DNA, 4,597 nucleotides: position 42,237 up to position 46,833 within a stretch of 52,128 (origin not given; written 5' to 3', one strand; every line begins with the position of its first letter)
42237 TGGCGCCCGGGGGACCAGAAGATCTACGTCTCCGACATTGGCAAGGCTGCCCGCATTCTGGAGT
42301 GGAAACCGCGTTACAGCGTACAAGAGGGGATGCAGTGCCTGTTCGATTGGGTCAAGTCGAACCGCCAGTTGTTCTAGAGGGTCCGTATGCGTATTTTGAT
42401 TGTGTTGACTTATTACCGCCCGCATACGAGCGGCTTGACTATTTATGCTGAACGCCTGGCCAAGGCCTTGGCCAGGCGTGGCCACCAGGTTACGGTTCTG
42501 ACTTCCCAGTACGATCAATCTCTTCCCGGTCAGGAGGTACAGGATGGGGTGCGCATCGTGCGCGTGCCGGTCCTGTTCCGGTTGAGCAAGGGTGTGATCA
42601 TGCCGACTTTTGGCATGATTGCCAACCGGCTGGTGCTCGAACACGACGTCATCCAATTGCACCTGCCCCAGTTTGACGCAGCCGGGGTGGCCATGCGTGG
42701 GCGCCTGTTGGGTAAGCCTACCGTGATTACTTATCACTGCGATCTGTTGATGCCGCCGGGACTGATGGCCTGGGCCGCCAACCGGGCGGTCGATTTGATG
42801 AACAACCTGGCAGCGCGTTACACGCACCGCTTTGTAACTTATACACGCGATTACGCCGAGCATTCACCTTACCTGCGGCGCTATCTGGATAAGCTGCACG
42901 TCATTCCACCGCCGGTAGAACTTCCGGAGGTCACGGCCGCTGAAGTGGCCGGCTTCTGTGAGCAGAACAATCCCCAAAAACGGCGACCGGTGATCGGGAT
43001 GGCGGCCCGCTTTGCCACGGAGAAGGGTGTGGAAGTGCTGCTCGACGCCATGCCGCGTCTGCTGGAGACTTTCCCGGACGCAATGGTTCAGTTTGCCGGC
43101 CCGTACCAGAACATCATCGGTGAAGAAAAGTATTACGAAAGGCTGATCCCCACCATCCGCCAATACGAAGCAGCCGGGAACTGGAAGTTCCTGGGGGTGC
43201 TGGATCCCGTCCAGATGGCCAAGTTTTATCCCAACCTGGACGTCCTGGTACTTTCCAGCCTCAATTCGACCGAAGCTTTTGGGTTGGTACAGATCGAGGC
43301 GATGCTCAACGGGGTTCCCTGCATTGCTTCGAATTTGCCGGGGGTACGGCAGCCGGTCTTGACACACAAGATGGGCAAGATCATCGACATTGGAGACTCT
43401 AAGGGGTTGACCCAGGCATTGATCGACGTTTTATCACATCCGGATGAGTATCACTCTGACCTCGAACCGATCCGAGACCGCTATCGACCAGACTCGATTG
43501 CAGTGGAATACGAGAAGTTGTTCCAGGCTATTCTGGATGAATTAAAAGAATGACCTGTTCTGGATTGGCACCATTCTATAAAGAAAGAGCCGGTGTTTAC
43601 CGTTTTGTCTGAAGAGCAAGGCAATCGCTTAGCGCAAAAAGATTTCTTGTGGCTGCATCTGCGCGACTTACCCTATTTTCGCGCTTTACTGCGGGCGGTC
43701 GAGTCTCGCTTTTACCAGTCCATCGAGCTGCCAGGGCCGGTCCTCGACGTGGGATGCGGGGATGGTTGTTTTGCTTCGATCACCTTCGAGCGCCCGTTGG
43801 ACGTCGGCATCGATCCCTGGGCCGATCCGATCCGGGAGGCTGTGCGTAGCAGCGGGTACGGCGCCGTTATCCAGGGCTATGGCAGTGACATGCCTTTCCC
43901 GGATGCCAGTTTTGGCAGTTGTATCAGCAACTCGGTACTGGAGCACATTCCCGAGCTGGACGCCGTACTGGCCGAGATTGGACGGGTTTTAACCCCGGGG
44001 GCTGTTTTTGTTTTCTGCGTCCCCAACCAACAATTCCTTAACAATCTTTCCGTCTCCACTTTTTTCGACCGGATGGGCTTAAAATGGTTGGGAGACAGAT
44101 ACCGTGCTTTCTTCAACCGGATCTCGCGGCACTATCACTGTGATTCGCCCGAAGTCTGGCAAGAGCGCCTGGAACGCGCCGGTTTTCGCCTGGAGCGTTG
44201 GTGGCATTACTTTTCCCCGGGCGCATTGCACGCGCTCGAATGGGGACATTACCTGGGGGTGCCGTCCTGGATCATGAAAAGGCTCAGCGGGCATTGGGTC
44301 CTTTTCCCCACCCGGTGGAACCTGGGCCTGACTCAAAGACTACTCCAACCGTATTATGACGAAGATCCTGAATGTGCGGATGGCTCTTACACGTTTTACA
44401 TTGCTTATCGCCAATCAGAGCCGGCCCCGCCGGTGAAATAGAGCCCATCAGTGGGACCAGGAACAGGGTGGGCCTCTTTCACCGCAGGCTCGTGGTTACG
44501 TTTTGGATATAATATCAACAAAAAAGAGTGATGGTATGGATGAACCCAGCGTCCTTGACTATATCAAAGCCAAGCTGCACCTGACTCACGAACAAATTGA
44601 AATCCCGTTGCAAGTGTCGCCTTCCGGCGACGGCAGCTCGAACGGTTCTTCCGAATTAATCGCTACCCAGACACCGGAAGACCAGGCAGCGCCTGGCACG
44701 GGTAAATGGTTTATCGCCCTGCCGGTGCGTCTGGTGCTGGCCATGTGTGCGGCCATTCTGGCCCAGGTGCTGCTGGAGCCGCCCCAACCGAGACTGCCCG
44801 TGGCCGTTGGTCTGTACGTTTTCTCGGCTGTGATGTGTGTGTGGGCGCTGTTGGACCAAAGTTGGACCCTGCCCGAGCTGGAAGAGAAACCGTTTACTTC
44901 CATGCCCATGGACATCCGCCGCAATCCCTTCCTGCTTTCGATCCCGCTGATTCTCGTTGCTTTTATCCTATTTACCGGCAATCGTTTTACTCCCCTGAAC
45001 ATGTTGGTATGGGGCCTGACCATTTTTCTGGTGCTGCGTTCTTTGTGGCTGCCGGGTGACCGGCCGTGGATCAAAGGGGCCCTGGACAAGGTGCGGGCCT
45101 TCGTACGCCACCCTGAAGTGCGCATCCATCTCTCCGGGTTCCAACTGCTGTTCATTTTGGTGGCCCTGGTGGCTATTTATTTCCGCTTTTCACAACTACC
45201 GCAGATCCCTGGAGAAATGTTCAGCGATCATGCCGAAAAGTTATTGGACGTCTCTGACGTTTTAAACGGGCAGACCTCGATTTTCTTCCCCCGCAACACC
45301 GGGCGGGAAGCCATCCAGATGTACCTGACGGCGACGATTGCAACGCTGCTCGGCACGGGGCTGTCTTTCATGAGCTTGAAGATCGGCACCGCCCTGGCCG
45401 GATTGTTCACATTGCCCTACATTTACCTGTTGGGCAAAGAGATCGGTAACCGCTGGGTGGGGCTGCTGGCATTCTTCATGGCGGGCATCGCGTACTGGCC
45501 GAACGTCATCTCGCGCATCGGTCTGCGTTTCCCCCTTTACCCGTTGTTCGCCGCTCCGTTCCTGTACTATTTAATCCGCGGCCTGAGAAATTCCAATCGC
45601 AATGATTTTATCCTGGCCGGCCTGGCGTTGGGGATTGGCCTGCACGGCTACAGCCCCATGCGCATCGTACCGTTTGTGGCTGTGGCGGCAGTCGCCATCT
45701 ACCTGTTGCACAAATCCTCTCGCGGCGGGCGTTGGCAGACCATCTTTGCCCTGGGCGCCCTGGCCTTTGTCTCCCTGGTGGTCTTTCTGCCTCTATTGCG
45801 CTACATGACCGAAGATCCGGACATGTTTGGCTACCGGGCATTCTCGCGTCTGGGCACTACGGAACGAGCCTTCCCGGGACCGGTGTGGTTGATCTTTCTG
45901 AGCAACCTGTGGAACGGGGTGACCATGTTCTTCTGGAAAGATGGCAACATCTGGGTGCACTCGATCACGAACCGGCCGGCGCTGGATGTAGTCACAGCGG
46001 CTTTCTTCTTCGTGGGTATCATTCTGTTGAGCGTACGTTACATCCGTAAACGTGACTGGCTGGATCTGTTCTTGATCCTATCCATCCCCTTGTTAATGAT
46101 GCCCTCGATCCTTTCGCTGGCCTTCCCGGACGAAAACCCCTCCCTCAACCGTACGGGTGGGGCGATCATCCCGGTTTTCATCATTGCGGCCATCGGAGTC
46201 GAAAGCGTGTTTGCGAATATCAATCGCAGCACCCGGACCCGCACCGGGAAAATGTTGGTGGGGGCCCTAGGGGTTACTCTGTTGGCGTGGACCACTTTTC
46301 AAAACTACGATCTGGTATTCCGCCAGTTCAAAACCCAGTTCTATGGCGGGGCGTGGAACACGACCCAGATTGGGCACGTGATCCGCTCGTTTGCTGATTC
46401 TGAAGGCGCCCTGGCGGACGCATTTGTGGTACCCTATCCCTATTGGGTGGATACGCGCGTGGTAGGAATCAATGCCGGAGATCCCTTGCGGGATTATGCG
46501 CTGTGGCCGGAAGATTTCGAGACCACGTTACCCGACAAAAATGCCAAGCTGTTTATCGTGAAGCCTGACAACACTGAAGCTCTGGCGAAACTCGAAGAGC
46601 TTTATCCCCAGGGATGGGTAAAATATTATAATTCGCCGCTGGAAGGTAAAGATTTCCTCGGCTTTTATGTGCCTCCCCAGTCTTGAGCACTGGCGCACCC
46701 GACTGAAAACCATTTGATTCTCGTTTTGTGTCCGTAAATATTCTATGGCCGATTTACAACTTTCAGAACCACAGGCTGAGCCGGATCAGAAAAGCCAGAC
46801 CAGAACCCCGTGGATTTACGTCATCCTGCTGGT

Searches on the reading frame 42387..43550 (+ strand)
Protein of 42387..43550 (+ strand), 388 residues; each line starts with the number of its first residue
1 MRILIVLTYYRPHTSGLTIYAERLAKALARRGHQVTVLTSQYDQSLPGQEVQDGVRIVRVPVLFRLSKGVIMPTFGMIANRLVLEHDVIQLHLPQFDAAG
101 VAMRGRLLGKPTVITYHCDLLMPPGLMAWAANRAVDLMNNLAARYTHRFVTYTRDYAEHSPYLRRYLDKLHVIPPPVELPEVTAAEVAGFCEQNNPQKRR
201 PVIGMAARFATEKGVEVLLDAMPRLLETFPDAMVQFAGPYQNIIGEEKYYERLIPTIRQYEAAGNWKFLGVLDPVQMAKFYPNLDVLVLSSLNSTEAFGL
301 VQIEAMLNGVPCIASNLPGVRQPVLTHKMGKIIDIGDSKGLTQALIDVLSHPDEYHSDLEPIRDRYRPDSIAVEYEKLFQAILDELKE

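Call 8: search_protein_families(library=pfam, proteins=[window:42387-43550:+], max_evalue=0.001)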
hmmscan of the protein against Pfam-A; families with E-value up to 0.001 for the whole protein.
window:42387-43550:+ (388 aa): 6 families
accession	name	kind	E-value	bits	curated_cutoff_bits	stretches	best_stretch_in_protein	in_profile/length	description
PF00534.26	Glycos_transf_1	-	1.9e-27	96.3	26.4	1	193-356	8-163/172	Glycosyl transferases group 1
PF13579.12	Glyco_trans_4_4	-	8.7e-21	75.3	29.7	1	16-175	2-157/158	Glycosyl transferase 4-like domain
PF13692.12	Glyco_trans_1_4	-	1.1e-20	74.8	27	1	200-350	1-141/142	Glycosyl transferases group 1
PF13439.12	Glyco_transf_4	-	3.8e-20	73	28.5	1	15-179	2-168/170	Glycosyltransferase Family 4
PF20706.3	GT4-conflict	-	3.4e-08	33.3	26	0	4-61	1-58/385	Family 4 Glycosyltransferase in conflict systems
PF08323.17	Glyco_transf_5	-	0.00041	20.6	22.7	1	3-53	2-52/239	Starch synthase catalytic domain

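Call 46: search_protein_families(library=ncbifam, proteins=[window:42387-43550:+], max_evalue=0.001)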
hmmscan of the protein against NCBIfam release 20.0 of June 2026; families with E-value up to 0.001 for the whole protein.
window:42387-43550:+ (388 aa): 26 families (the best 25 are shown)
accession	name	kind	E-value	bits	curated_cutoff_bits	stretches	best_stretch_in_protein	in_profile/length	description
TIGR03999.1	thiol_BshA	equivalog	4e-17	62.2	273.7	1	249-383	240-374/375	N-acetyl-alpha-D-glucosaminyl L-malate synthase BshA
TIGR04047.1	MSMEG_0565_glyc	hypoth_equivalog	1.1e-15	57.6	259.85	1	213-370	206-362/373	MSMEG_0565 family glycosyltransferase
NF038229.1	Glyco4_Geo_Pelo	equivalog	2.9e-15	56.1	400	1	164-383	129-337/338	GPMC system family 4 glycosyltransferase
NF041876.1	EPS_EpsE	equivalog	4.5e-14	52.5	400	1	203-355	217-365/389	exopolysaccharide biosynthesis GT4 family glycosyltransferase EpsE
TIGR03449.1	mycothiol_MshA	equivalog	3.2e-13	49.4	462.5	1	168-353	188-371/406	D-inositol-3-phosphate glycosyltransferase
NF038011.1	PelF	equivalog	1.9e-12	47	100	1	191-357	297-463/489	GT4 family glycosyltransferase PelF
TIGR04063.1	stp3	hypoth_equivalog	3.7e-12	45.8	442.05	1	169-356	181-365/397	TIGR04063 family PEP-CTERM/XrtA system glycosyltransferase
TIGR02095.1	glgA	subfamily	3.4e-11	42.5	328.45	1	197-330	291-413/477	glycogen/starch synthase, ADP-glucose type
NF038295.1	EPS_HpsP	equivalog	8.7e-11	41.4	550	1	171-373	179-378/388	hormogonium polysaccharide biosynthesis glycosyltransferase HpsP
TIGR03088.1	stp2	hypoth_equivalog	2.8e-10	39.8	409.05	1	134-382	125-373/374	TIGR03088 family PEP-CTERM/XrtA system glycosyltransferase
NF053787.1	GlcN_PG_synth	equivalog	3.1e-10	39.4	480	1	275-351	253-326/361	N-acetylglucosaminyl phosphatidylglycerol synthase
NF012028.0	PRK15484.1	subfamily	6.6e-10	38.6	618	1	193-330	186-322/380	lipopolysaccharide N-acetylglucosaminyltransferase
NF038255.1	exopoly_VpsD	equivalog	4.7e-09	35.6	300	1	211-383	214-380/381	VpsD family glycosyltransferase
TIGR04157.1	glyco_rSAM_CFB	subfamily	6.5e-09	35.3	400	1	201-366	228-389/406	TIGR04157 family glycosyltransferase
NF046085.1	XrtY_assoc_Gly1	equivalog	2.6e-08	33.1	400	1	203-383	212-385/387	XrtY-associated glycosyltransferase XYAG1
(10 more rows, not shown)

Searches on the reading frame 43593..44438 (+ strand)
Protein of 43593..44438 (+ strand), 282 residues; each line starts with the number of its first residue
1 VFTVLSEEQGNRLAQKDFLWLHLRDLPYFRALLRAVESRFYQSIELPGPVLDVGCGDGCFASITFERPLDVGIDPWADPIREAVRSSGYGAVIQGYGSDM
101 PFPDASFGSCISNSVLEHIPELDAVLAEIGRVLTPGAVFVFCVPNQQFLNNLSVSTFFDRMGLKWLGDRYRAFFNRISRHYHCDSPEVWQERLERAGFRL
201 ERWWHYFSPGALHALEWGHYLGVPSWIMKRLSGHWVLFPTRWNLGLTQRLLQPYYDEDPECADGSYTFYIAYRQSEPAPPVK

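Call 8: search_protein_families(library=pfam, proteins=[window:43593-44438:+], max_evalue=0.001)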
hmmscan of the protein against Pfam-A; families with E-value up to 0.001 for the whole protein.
window:43593-44438:+ (282 aa): 5 families
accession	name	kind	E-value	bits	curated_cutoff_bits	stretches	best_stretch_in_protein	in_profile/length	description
PF08241.18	Methyltransf_11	-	1.6e-15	57.9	21.2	1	51-141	1-95/95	Methyltransferase domain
PF13489.12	Methyltransf_23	-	8.4e-15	55.3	27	1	31-200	8-161/164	Methyltransferase domain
PF13649.12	Methyltransf_25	-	3.6e-10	40.8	27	1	50-136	1-96/97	Methyltransferase domain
PF13847.12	Methyltransf_31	-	6.6e-10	39.3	27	1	49-148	6-118/145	Methyltransferase domain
PF08242.18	Methyltransf_12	-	8.3e-07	30.1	30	1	51-139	1-98/98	Methyltransferase domain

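Call 46: search_protein_families(library=ncbifam, proteins=[window:43593-44438:+], max_evalue=0.001)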
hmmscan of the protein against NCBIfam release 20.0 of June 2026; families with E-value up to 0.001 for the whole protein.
window:43593-44438:+ (282 aa): 13 families
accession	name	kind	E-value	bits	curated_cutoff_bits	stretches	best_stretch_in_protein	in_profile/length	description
NF045667.1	MTase_DVU1556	equivalog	2.2e-15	56.7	155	1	49-203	25-165/213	DVU_1556 family methyltransferase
NF041536.1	ArsM_DUF2284_UU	exception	3.1e-07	29.1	575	1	49-141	79-180/459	arsenite methyltransferase/DUF2284 domain selenoprotein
TIGR02072.1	BioC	equivalog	4.3e-07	30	184.95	1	48-155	36-146/244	malonyl-ACP O-methyltransferase BioC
NF041537.1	ArsM_AhpD_UU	exception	1.1e-06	27.7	510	1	50-141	80-180/345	arsenite methyltransferase/AhpD domain selenoprotein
NF045825.1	FAmtase_mtf2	equivalog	2.8e-06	26.7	400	1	50-142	62-159/248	fatty-acid O-methyltransferase Mtf2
NF047649.1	MTase_UXPK_star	exception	6.9e-06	25.3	460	1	49-140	80-180/283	methyltransferase/UXPK-star double selenoprotein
NF045823.1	PthPhpthDimycoMt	equivalog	9.5e-06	25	300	1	92-142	117-167/256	phthiotriol/phenolphthiotriol dimycocerosates methyltransferase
NF045649.1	2X_seleno_MduS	exception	1.1e-05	24.6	380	1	50-146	45-152/338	methyltransferase domain-containing selenoprotein MduS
NF007610.0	PRK10258.1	equivalog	0.00011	21.6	342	1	50-152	46-149/251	malonyl-ACP O-methyltransferase BioC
NF041675.1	sarc_dimgly_tmase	equivalog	0.00013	22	550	1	92-167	120-196/278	sarcosine/dimethylglycine N-methyltransferase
NF008823.0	PRK11873.1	subfamily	0.00014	21.5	263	1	85-140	123-180/272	arsenite methyltransferase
TIGR01983.1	UbiG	equivalog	0.00018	20.9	102.95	1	50-149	53-159/228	bifunctional 2-polyprenyl-6-hydroxyphenol methylase/3-demethylubiquinol 3-O-methyltransferase UbiG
NF040539.1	AST_met_ArsM_2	exception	0.00038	20.4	240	1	98-141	120-163/262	putative arsinothricin biosynthesis methyltransferase ArsM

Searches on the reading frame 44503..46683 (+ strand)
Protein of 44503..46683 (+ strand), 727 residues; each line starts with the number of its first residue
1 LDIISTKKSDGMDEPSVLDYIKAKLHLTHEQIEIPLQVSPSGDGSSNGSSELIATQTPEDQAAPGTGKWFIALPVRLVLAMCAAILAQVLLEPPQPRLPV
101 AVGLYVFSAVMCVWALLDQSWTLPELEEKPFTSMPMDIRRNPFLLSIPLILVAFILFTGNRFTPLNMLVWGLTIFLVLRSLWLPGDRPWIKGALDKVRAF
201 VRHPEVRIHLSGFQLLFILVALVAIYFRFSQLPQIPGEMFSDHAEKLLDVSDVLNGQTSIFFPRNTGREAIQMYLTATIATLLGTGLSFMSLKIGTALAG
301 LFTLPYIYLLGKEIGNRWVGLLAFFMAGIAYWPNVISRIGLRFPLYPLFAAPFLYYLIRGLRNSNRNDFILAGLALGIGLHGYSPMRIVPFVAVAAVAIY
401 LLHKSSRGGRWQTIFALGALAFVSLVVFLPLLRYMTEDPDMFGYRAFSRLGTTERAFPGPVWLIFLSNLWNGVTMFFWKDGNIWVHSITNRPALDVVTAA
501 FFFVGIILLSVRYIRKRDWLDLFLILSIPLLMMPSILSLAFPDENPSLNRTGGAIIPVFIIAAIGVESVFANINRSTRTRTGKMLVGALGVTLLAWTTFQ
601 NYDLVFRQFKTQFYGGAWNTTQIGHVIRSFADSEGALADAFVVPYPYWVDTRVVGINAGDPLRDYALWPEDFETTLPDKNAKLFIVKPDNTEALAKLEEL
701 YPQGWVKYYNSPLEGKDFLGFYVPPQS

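Call 8: search_protein_families(library=pfam, proteins=[window:44503-46683:+], max_evalue=0.001)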
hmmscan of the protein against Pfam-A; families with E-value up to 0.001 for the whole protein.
window:44503-46683:+ (727 aa): 1 family
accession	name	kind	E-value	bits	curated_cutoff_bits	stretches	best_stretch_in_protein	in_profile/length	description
PF13231.12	PMT_2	-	9.9e-09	36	26.1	1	274-432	8-158/160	Dolichyl-phosphate-mannose-protein mannosyltransferase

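Call 46: search_protein_families(library=ncbifam, proteins=[window:44503-46683:+], max_evalue=0.001)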
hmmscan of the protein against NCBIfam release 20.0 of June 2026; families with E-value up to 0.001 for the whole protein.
window:44503-46683:+ (727 aa): 0 families
